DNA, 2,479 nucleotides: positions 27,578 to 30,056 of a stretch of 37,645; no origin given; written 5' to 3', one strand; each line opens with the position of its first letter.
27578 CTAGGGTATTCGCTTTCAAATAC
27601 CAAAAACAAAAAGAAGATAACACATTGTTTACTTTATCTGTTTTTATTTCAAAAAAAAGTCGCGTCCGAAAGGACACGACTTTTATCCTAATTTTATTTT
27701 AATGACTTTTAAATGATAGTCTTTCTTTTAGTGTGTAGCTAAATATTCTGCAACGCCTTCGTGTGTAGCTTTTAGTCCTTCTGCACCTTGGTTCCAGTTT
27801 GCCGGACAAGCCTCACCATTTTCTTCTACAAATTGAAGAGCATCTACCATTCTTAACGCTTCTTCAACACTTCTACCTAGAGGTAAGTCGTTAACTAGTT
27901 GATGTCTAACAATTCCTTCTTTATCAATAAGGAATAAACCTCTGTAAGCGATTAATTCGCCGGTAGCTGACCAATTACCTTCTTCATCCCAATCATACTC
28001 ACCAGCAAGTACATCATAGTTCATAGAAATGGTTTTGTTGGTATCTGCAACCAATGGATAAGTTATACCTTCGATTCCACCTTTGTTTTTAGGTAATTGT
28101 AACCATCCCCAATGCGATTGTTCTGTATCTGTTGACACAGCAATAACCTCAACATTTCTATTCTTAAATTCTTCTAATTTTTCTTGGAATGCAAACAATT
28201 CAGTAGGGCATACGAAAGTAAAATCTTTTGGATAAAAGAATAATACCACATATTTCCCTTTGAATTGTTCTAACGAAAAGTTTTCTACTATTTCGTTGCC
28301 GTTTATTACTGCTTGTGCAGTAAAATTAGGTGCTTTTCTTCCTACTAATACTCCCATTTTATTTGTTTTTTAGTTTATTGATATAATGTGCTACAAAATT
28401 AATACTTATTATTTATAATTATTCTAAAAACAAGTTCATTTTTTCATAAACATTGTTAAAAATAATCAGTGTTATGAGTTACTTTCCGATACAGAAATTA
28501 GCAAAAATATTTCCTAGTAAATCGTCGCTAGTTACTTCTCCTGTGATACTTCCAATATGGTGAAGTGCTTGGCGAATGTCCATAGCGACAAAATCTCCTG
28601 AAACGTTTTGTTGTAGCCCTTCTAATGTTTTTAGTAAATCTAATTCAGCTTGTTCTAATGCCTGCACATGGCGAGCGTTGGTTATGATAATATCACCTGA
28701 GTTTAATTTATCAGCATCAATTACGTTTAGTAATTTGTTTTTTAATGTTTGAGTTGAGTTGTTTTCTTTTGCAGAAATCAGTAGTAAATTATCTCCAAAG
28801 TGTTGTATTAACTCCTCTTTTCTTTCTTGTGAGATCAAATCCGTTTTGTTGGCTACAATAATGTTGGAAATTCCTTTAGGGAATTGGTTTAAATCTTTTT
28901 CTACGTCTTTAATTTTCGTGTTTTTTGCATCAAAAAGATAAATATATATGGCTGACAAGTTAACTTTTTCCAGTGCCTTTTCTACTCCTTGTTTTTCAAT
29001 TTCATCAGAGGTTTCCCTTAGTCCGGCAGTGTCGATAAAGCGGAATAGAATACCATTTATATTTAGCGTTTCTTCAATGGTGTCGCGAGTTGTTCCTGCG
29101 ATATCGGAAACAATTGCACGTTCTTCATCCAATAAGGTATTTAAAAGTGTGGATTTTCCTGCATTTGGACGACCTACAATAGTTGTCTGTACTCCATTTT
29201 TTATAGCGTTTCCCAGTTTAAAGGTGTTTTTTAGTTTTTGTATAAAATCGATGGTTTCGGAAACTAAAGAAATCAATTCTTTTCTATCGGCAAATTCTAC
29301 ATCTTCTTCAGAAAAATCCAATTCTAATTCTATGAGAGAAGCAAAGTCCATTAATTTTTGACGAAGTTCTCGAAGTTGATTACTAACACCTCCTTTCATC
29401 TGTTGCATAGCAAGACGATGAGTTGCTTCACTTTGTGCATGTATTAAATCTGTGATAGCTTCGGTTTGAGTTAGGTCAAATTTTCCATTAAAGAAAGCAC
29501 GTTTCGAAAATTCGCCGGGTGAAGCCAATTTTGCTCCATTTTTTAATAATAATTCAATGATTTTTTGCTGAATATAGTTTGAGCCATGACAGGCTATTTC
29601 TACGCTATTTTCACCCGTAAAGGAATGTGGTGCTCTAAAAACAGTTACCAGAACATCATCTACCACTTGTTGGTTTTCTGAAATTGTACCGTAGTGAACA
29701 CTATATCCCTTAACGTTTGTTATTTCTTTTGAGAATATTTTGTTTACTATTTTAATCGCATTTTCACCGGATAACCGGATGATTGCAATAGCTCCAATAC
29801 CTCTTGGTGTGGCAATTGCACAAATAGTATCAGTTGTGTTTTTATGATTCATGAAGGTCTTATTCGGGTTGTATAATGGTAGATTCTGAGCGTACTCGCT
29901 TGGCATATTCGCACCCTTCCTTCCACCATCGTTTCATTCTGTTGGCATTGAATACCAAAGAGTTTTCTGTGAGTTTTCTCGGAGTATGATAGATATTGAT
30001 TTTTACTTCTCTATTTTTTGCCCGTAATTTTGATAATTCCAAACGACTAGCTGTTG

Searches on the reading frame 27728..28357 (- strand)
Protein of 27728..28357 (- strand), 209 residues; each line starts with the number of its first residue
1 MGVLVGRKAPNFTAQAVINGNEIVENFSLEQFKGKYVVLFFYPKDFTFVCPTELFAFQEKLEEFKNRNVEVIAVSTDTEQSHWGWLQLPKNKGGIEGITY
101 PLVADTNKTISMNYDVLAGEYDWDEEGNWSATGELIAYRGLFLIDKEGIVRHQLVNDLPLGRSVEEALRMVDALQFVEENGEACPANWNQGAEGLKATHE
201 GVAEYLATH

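Call 68: search_protein_families(library=pfam, proteins=[window:27728-28357:-], max_evalue=0.00001)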
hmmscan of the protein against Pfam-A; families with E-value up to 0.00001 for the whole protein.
window:27728-28357:- (209 aa): 3 families
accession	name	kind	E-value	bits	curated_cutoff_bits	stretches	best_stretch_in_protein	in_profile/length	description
PF00578.27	AhpC-TSA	-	6.1e-37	126.8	26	1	5-152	1-123/124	AhpC/TSA family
PF08534.16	Redoxin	-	8.3e-18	65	26.6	1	5-160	2-138/148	Redoxin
PF10417.14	1-cysPrx_C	-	7.7e-12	45.4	21.1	1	173-206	1-39/41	C-terminal domain of 1-Cys peroxiredoxin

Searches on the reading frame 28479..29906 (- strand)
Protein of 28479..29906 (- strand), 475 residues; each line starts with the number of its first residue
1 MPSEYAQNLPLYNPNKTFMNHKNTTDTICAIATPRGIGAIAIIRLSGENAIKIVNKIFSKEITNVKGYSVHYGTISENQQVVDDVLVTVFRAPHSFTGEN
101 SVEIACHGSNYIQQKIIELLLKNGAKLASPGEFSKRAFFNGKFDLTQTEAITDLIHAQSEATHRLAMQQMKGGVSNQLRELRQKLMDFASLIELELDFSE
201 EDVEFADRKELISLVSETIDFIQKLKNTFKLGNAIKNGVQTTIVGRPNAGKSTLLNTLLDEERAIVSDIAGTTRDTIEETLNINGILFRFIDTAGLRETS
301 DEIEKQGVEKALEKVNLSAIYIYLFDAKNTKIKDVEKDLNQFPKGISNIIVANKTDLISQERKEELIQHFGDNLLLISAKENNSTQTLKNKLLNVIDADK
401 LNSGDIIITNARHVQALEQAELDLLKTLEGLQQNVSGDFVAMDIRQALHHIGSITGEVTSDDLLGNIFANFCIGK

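Call 68: search_protein_families(library=pfam, proteins=[window:28479-29906:-], max_evalue=0.00001)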
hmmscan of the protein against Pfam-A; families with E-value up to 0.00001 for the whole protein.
window:28479-29906:- (475 aa): 5 families
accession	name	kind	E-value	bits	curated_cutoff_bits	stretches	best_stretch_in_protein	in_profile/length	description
PF12631.12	MnmE_helical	-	8.8e-52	176.7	40.1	1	145-472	1-211/211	MnmE helical domain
PF10396.14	TrmE_N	-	1.4e-42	145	29.8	1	27-142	1-117/117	GTP-binding protein TrmE N-terminus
PF01926.29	MMR_HSR1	-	2.8e-24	85.9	21.9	1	242-354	3-113/113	50S ribosome-binding GTPase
PF02421.24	FeoB_N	-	3.3e-08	33.7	27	1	241-391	3-155/156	Ferrous iron transport protein B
PF03193.22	RsgA_GTPase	-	5.1e-08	33.4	30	0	226-275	95-143/174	RsgA GTPase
